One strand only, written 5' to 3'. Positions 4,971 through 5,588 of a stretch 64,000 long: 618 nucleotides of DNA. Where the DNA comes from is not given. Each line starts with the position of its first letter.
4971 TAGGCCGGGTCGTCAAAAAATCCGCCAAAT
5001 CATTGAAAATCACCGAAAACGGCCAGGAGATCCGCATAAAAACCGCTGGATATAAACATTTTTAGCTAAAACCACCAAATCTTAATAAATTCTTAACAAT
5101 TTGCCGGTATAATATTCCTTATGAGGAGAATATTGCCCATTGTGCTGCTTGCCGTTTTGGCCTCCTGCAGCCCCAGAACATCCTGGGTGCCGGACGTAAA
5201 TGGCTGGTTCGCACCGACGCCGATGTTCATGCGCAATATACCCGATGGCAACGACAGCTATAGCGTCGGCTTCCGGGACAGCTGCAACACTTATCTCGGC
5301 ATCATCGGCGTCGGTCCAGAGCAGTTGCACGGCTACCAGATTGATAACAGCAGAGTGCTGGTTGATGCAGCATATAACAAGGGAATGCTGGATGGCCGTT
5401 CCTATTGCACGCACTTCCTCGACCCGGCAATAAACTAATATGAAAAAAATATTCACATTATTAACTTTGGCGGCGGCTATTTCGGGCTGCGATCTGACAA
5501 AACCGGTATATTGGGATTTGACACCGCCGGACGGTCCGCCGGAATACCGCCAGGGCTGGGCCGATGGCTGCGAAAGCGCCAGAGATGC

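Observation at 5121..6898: Tandem operon of five small paralogous lipoproteins sharing a two-cysteine GWxDGC ... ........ signature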

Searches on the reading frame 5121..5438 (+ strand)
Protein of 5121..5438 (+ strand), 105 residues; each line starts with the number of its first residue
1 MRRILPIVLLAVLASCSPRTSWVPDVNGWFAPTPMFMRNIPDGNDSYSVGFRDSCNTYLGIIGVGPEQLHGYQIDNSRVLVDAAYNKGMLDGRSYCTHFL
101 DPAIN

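Call 3: search_protein_families(library=pfam, proteins=[window:5121-5438:+], max_evalue=1)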
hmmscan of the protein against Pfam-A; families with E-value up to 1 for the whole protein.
window:5121-5438:+ (105 aa): 1 family
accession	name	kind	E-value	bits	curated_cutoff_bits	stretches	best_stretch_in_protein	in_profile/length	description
PF08139.17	LPAM_1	-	0.63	11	20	0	4-17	4-18/18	Prokaryotic membrane lipoprotein lipid attachment site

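Call 4: search_protein_families(library=ncbifam, proteins=[window:5121-5438:+], max_evalue=1)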
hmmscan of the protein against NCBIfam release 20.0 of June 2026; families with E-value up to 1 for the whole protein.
window:5121-5438:+ (105 aa): 1 family
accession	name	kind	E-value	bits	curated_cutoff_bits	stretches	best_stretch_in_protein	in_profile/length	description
NF041529.1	LvhB7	equivalog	0.13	11.9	70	1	1-17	1-17/45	T4SS-associated protein LvhB7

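Call 7: find_homologous_proteins(query=A1, max_evalue=0.001)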
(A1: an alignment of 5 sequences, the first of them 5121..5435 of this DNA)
Query A1 (5 sequences) (105 aa, profile of the alignment): 18 proteins with E <= 0.001 among 1108 candidates.
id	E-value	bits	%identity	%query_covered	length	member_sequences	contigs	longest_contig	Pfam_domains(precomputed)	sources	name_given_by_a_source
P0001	3.4e-39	151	26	50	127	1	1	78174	-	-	-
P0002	1.8e-34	136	41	16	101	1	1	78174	-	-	-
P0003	2.2e-34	136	23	94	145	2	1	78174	-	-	-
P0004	1.2e-30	124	29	91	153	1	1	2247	-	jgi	-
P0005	2.8e-30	123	41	16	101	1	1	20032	-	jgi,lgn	-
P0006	7.6e-30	121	20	96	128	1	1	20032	-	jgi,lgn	-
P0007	1.3e-28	117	47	16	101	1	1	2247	-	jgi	-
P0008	2.9e-27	113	24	94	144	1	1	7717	-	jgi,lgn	-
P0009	1.7e-25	107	29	52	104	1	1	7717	-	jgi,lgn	-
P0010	1.2e-24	104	99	96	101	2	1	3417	-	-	-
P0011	9.4e-22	95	59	16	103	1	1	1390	-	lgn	-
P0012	2.7e-20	90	21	53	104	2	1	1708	-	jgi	jgi:hypothetical protein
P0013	1.1e-19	89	23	100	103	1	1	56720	-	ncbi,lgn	-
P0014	4.4e-19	87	22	57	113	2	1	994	-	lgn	-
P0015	1.1e-18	85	-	-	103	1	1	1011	-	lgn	-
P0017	4.2e-16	77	26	80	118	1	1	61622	-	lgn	-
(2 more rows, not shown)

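Call 11: find_encoding_contigs(protein=P0013, flank=10000, max_places=4)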
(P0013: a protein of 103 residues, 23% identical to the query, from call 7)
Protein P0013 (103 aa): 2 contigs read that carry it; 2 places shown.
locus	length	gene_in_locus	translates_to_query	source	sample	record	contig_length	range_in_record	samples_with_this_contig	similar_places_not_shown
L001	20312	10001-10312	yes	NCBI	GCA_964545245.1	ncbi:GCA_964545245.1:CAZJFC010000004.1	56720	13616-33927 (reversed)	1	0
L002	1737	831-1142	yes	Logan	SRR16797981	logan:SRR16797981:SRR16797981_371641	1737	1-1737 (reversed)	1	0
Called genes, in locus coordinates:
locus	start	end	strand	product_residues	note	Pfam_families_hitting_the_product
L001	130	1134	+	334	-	PF08666:SAF, PF16976:RcpC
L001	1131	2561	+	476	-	PF13629:T2SS-T3SS_pil_N, PF00263:Secretin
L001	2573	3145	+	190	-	-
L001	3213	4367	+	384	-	PF13614:AAA_31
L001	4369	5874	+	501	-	PF00437:T2SSE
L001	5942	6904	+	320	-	PF00482:T2SSF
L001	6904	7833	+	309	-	PF00482:T2SSF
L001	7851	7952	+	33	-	-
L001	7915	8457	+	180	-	PF02696:SelO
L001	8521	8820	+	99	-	-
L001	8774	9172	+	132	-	-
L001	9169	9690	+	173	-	-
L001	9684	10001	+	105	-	-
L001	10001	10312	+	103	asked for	-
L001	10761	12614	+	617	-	PF00270:DEAD, PF00271:Helicase_C, PF16124:RecQ_Zn_bind, PF09382:RQC, PF00570:HRDC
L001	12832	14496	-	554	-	PF07244:POTRA (weak), PF08479:POTRA_2, PF03865:ShlB, PF01103:Omp85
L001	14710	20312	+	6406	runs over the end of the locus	?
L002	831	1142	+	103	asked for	-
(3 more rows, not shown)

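Call 12: find_encoding_contigs(protein=P0017, flank=10000, max_places=4)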
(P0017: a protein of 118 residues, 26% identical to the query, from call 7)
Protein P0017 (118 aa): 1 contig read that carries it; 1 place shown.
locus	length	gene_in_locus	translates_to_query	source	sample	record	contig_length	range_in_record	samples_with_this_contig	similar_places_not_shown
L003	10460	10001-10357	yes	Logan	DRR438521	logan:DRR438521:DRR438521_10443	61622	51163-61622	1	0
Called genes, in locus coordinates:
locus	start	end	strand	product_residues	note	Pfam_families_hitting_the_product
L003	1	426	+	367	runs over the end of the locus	PF08666:SAF, PF16976:RcpC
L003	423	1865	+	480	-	PF13629:T2SS-T3SS_pil_N, PF00263:Secretin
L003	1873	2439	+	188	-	PF09476:Pilus_CpaD (weak)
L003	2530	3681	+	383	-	PF13614:AAA_31 (weak)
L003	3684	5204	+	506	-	PF00437:T2SSE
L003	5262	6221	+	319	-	PF00482:T2SSF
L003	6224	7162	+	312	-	PF00482:T2SSF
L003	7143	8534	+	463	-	PF02696:SelO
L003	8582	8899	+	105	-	-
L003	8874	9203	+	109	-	-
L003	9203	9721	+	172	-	-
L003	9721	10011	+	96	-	-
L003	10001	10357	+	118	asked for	-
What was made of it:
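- In the Tad clade a cytoplasmic-type SelO gene lies between tadC and the cassette (calls 11, 12).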

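Call 13: find_encoding_contigs(protein=P0006, flank=10000, max_places=4)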
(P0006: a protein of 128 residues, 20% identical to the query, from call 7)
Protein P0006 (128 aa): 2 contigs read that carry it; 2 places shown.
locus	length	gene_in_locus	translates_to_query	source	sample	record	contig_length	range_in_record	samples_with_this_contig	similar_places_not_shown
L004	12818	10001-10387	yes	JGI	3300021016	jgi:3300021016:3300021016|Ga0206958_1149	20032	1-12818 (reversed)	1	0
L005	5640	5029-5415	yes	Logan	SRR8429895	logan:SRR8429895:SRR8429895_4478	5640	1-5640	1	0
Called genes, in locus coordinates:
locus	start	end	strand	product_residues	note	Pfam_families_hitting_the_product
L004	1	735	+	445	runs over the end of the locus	PF00909:Ammonium_transp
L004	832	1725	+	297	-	PF25046:DUF7790 (weak)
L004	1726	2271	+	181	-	PF01327:Pep_deformylase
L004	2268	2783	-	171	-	-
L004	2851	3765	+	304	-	PF00551:Formyl_trans_N, PF02911:Formyl_trans_C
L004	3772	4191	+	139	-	-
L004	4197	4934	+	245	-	PF01416:PseudoU_synth_1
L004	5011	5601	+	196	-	PF00677:Lum_binding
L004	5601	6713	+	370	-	PF00926:DHBP_synthase, PF00925:GTP_cyclohydro2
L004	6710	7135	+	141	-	PF00885:DMRL_synthase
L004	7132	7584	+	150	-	PF01029:NusB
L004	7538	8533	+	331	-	PF00586:AIRS, PF02769:AIRS_C (weak)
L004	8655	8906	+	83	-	-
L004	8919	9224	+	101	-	-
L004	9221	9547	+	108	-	-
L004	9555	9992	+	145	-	-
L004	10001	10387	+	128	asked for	-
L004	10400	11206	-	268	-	PF00120:Gln-synt_C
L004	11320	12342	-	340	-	PF02826:2-Hacid_dh_C (weak), PF07991:KARI_N, PF01450:KARI_C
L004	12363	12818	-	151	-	?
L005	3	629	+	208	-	?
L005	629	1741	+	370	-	PF00926:DHBP_synthase, PF00925:GTP_cyclohydro2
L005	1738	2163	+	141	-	PF00885:DMRL_synthase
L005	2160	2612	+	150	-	PF01029:NusB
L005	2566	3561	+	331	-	PF00586:AIRS, PF02769:AIRS_C (weak)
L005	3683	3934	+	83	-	-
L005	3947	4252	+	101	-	-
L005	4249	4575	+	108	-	-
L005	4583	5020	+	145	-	-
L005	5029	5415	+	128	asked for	-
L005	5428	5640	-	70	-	?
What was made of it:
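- There is no copy-number variation between close relatives: the window, L004 and L005 all have five (call 13).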

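Call 20: search_protein_representatives(alignment_id=A2)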
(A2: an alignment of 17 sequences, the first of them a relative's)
Query: 17 sequences, 108 profile positions. Proteins with E-value up to 0.001 (for the whole library): 584; up to 1e-10: 257; up to 1e-30: 4. The best 150 are listed.
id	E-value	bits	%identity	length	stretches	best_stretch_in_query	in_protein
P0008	1.7e-36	140.6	-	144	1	1-106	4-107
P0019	5.3e-34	132.6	-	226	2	4-100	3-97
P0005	7.1e-34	132.1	-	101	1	1-102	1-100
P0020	9.2e-31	122.1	-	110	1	3-104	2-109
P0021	6.9e-29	116.1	-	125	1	1-105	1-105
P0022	1.6e-27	111.7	-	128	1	2-105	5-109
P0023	2.2e-27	111.3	-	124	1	4-107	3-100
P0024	5.5e-27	110.0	-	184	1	4-103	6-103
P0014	1.0e-26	109.1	-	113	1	31-104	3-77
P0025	2.4e-26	107.9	-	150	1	2-104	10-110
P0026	4.9e-26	106.9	-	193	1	4-104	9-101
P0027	1.2e-25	105.7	-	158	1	3-103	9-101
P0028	1.6e-25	105.3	-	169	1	5-104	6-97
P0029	1.8e-25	105.1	-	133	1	2-103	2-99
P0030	2.2e-25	104.8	-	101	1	8-103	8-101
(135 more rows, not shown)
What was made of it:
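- Checked: An exhaustive HMM search finds 584 cluster representatives at E <= 1e-3 (call 20).
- Real and widespread: 584 cluster representatives at E <= 1e-3, of which 257 are at <= 1e-10 (call 20).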

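Call 23: find_related_loci(query=A3, collection=genome_contigs, flank=10000)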
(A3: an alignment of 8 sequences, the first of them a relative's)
Query A3 (127 aa) in genome_contigs; peptide patterns used: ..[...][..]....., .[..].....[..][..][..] (x = any residue, [..] = any of these).
86 stretches matched a pattern; 59 encode a relative of the query (tblastn E <= 1e-3); 57 distinct loci.
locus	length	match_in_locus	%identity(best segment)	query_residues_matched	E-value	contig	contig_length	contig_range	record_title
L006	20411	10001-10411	43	1-127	4e-32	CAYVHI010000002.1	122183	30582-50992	MAG TPA_asm: uncultured Rickettsiales bacterium isolate SRP287051_co2_205 genome assembly, contig: NODE_306_length_12218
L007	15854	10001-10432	41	1-126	2e-29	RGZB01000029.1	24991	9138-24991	MAG: Proteobacteria bacterium isolate WBA_2_307 contig_100_28, whole genome shotgun sequence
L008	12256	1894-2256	37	1-115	2e-26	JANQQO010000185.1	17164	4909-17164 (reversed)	MAG: Rickettsiales bacterium isolate IP29b_bin.3 k99_3369840, whole genome shotgun sequence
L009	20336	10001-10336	42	6-111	2e-24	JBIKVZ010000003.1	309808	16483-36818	MAG: Rickettsiales bacterium isolate ME2015-09-01_3300035663_group6_bin56 Rohwer_bin1979_scaffold_5_c1, whole genome sho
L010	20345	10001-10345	39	5-120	1e-23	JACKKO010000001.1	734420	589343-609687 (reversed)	MAG: Hyphomicrobiales bacterium isolate HK-STAS-PROT-67 HK-STAS-PROT-67_1, whole genome shotgun sequence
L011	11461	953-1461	44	6-95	3e-23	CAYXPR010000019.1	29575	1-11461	MAG TPA_asm: uncultured Rickettsiales bacterium isolate SRP287051_co2_121 genome assembly, contig: NODE_3258_length_2957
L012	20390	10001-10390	38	1-120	1e-22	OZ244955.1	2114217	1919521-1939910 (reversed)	MAG: Rickettsiales bacterium isolate 351a7792-30f9-4e5e-aadd-1944ae5c27b2 genome assembly, chromosome: 1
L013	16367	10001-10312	38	5-110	1e-22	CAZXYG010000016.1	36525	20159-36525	MAG TPA_asm: uncultured Rickettsiales bacterium isolate SRP124282_co10_168 genome assembly, contig: NODE_106_length_3652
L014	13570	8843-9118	41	1-86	1e-21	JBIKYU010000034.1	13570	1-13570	MAG: Rickettsiales bacterium isolate ME2015-10-15_3300034096_group6_bin18 Rohwer_bin2002_scaffold_2845_c1, whole genome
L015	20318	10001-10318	42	4-107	3e-21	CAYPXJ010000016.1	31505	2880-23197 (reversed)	MAG TPA_asm: uncultured Rickettsiales bacterium isolate binchicken_co311_73 genome assembly, contig: NODE_2430_length_31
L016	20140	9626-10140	37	2-88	1e-21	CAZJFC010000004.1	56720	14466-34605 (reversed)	MAG TPA_asm: uncultured Rickettsiales bacterium isolate SRP344714_co1_373 genome assembly, contig: NODE_1222_length_5672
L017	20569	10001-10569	38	1-103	3e-20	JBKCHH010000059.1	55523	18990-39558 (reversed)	MAG: Alphaproteobacteria bacterium isolate samp_457_metabat2_76 samp_457_628595, whole genome shotgun sequence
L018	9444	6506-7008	44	1-97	2e-19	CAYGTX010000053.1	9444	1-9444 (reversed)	MAG TPA_asm: uncultured Rickettsiales bacterium isolate ERP117304_co1_49 genome assembly, contig: NODE_6587_length_9444_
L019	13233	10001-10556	35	5-115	1e-19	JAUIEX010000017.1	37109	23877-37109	MAG: Alphaproteobacteria bacterium isolate 8_bin.54 NODE_1286_length_37109_cov_1.247391, whole genome shotgun sequence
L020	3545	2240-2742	49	21-97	6e-19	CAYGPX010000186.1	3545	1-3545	MAG TPA_asm: uncultured Rickettsiales bacterium isolate ERP117304_co1_228 genome assembly, contig: NODE_21140_length_354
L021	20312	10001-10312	36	1-98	9e-19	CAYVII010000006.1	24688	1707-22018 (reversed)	MAG TPA_asm: uncultured Rickettsiales bacterium isolate SRP199154_co2_84 genome assembly, contig: NODE_1188_length_24688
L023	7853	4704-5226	38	3-92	3e-18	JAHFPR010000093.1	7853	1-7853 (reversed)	MAG: Alphaproteobacteria bacterium isolate nzgw531 NODE_8273_length_7854_cov_2.746282, whole genome shotgun sequence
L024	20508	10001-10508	38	4-97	7e-18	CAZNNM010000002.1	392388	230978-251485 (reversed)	MAG TPA_asm: uncultured Rickettsiales bacterium isolate SRP199154_co2_81 genome assembly, contig: NODE_3_length_392388_c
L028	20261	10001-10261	44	1-87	6e-20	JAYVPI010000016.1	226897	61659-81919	MAG: Alphaproteobacteria bacterium isolate GL72_DN_metabinner_10 GL72_DN_metabinner_10_15, whole genome shotgun sequence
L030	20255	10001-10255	39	4-87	6e-16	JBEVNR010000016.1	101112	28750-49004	MAG: Rickettsiales bacterium isolate T4R4UO_autometa_bin_0001 T4R4UO_autometa_bin_0001_k133_9605698, whole genome shotgu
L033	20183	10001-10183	46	26-86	2e-15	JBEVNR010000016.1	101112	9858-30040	MAG: Rickettsiales bacterium isolate T4R4UO_autometa_bin_0001 T4R4UO_autometa_bin_0001_k133_9605698, whole genome shotgu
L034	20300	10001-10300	39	4-95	3e-15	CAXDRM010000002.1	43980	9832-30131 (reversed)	MAG TPA_asm: uncultured Rickettsiales bacterium isolate SRR5788144_binner23_Refined_1 genome assembly, contig: ERZ123006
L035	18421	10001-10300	37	1-95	9e-19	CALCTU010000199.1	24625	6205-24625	MAG TPA_asm: uncultured Alphaproteobacteria bacterium isolate ERR598976_bin.56_CONCOCT_v1.1_MAG genome assembly, contig:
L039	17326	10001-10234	35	4-85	4e-12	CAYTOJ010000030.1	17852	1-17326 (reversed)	MAG TPA_asm: uncultured Rickettsiales bacterium isolate SRP150892_co2_142 genome assembly, contig: NODE_4424_length_1785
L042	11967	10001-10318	30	5-102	8e-10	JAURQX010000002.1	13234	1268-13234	MAG: Alphaproteobacteria bacterium isolate SFB_South_Co_88 k141_66850, whole genome shotgun sequence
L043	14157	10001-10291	33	1-89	1e-9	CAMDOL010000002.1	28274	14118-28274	MAG: Rickettsia typhi isolate TrE-25oct19-174 genome assembly, contig: TrE-25oct19-C1459, whole genome shotgun sequence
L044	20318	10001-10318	30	1-99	2e-9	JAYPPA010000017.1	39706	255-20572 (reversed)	MAG: Rickettsia sp. isolate 139572_S173_metabat_bins_sens.tsv.101 NODE_817_length_39706_cov_14.503670, whole genome shot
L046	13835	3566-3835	32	1-84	3e-9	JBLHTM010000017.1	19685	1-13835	MAG: Rickettsiales bacterium isolate 3300047667_34 Ga0491197_0003677, whole genome shotgun sequence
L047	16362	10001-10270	32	4-84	3e-9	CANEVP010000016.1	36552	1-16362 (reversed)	MAG: Rickettsiales bacterium isolate CE-Oct18-128 genome assembly, contig: CE-Oct18-128.fna-C16, whole genome shotgun se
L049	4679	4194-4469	35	1-84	1e-8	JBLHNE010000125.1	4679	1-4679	MAG: Rickettsiales bacterium isolate 3300055726_86 Ga0535650_0038304, whole genome shotgun sequence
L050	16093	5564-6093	34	1-84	2e-8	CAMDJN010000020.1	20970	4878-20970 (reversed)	MAG: Rickettsia typhi isolate MsH-30jul19-198 genome assembly, contig: MsH-30jul19-C4883, whole genome shotgun sequence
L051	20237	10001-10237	36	11-86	2e-8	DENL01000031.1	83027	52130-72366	MAG TPA_asm: Rickettsiales bacterium UBA2645 UBA2645_contig_2238, whole genome shotgun sequence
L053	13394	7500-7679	36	28-88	5e-8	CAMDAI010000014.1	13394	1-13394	MAG: Rickettsia typhi isolate ME-21oct19-62 genome assembly, contig: ME-21oct19-C7401, whole genome shotgun sequence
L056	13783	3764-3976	32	30-99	1e-7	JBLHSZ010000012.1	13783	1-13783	MAG: Rickettsiales bacterium isolate 3300047667_70 Ga0491197_0006931, whole genome shotgun sequence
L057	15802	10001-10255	34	20-98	2e-7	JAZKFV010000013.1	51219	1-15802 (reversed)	MAG: Pseudomonadota bacterium isolate DC_RB_04_SPN110320-bin017 DCRB04SPN_B017_0_000000000013, whole genome shotgun sequ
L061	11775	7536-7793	31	20-98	7e-7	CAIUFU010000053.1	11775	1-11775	MAG: uncultured Alphaproteobacteria bacterium isolate KT6_bin-167 genome assembly, contig: bin-167:053/264, whole genome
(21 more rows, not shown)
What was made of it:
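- The organisms are labelled Rickettsiales, a largely host-associated order (call 23).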

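Call 28: search_protein_families(library=pfam, proteins=[L061:9043-11055:+, L051:8112-9242:+, L043:8364-9284:+, L042:1943-2620:-, L044:8251-9096:-, L047:5464-6504:-, L051:5388-6476:-, L035:11161-12951:+, L019:2538-3383:-, L024:13247-15952:-], max_evalue=0.001)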
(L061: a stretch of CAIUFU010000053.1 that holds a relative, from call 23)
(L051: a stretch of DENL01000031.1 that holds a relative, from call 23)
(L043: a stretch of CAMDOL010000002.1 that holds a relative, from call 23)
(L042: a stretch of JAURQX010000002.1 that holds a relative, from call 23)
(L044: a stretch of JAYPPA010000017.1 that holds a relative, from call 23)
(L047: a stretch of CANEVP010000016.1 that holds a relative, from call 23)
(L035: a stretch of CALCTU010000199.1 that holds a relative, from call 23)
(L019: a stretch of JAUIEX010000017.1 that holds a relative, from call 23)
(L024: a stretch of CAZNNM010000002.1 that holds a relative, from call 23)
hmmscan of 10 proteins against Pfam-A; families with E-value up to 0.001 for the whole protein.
L061:9043-11055:+ (670 aa): 4 families
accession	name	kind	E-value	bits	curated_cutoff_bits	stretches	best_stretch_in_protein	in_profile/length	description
PF00361.26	Proton_antipo_M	-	1e-86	291.3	21.5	1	152-438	1-282/294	NADH:quinone oxidoreductase/Mrp antiporter, TM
PF00662.26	Proton_antipo_N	-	7.9e-23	80.5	24.5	1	86-136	1-51/51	NADH-Ubiquinone oxidoreductase (complex I), chain 5 N-terminus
PF06455.17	NADH5_C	-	1.1e-11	45.1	28.2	2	538-659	60-180/181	NADH dehydrogenase subunit 5 C-terminus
PF01010.25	Proton_antipo_C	-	2.9e-06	27.5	26.8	1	471-604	85-236/243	NADH-dehyrogenase subunit F, TMs, (complex I) C-terminus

L051:8112-9242:+ (376 aa): 3 families
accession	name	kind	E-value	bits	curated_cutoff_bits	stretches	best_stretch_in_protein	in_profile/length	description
PF00534.26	Glycos_transf_1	-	4.9e-32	111.3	26.4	1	182-348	5-169/172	Glycosyl transferases group 1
PF13692.12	Glyco_trans_1_4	-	1.7e-23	83.9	27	1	193-337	2-142/142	Glycosyl transferases group 1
PF13439.12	Glyco_transf_4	-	2.8e-05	24.6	28.5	1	37-177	1-165/170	Glycosyltransferase Family 4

L043:8364-9284:+ (306 aa): 2 families
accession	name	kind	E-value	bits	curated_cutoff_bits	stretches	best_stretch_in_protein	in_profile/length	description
PF13385.13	Laminin_G_3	-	2.5e-05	24.9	27.6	1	142-287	7-149/151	Concanavalin A-like lectin/glucanases superfamily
PF07963.17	N_methyl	-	0.00059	19.7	21.2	0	19-43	2-26/27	Prokaryotic N-terminal methylation motif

L042:1943-2620:- (225 aa): 1 family
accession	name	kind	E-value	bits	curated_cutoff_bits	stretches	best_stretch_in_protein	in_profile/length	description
PF01613.24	Flavin_Reduct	-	2.2e-31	109.5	27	1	92-220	18-152/153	Flavin reductase like domain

L044:8251-9096:- (281 aa): 1 family
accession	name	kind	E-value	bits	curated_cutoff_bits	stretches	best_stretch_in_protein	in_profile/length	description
PF01571.26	GCV_T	-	7.4e-09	35.7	25.6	1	22-97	51-127/255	Aminomethyltransferase folate-binding domain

L047:5464-6504:- (346 aa): 1 family
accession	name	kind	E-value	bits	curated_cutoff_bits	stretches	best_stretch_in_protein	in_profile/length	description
PF04577.19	Glyco_transf_61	-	1.4e-22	80.9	27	1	108-278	1-136/137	Glycosyltransferase 61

L051:5388-6476:- (362 aa): 1 family
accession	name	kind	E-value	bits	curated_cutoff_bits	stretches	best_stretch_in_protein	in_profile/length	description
PF01925.25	TauE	-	5.4e-49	167.4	32.6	1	69-343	1-237/237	Sulfite exporter TauE/SafE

L035:11161-12951:+ (596 aa): 4 families
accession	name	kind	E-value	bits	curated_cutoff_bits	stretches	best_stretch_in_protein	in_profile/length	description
PF00005.33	ABC_tran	-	8.4e-33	114.3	25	1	367-514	3-137/137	ABC transporter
PF00664.28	ABC_membrane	-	1.9e-15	57.7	28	1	39-297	12-268/274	ABC transporter transmembrane region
PF02463.25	SMC_N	-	4e-09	36.7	40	1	378-554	27-209/220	RecF/RecN/SMC N terminal domain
PF07728.20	AAA_5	-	6.8e-06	26.6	22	1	380-461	4-81/139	AAA domain (dynein-related subfamily)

L019:2538-3383:- (281 aa): 1 family
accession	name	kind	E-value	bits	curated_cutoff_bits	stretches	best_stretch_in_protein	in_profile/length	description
PF00072.30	Response_reg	-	1.8e-26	92.9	30.2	1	7-120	1-110/111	Response regulator receiver domain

L024:13247-15952:- (901 aa): 7 families
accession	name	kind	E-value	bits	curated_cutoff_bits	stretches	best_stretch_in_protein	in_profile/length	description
PF02702.23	KdpD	-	6.5e-100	333.3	26.1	1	25-233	2-210/210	Osmosensitive K+ channel His kinase sensor domain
PF02518.31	HATPase_c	-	6.4e-28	97.8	26.4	1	775-884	2-109/111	Histidine kinase-, DNA gyrase B-, and HSP90-like ATPase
PF13493.11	DUF4118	-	1.1e-22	80.3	28.4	1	402-505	1-104/107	Domain of unknown function (DUF4118)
PF00512.31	HisKA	-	6.4e-15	55.4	26.9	1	663-730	2-66/66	His Kinase A (phospho-acceptor) domain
PF13492.12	GAF_3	-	5.3e-09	37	27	1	527-643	1-129/129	GAF domain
PF13185.12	GAF_2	-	9.6e-06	26.3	28.6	1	592-642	87-136/136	GAF domain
PF00582.32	Usp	-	0.00011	23.2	24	1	254-364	3-129/141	Universal stress protein family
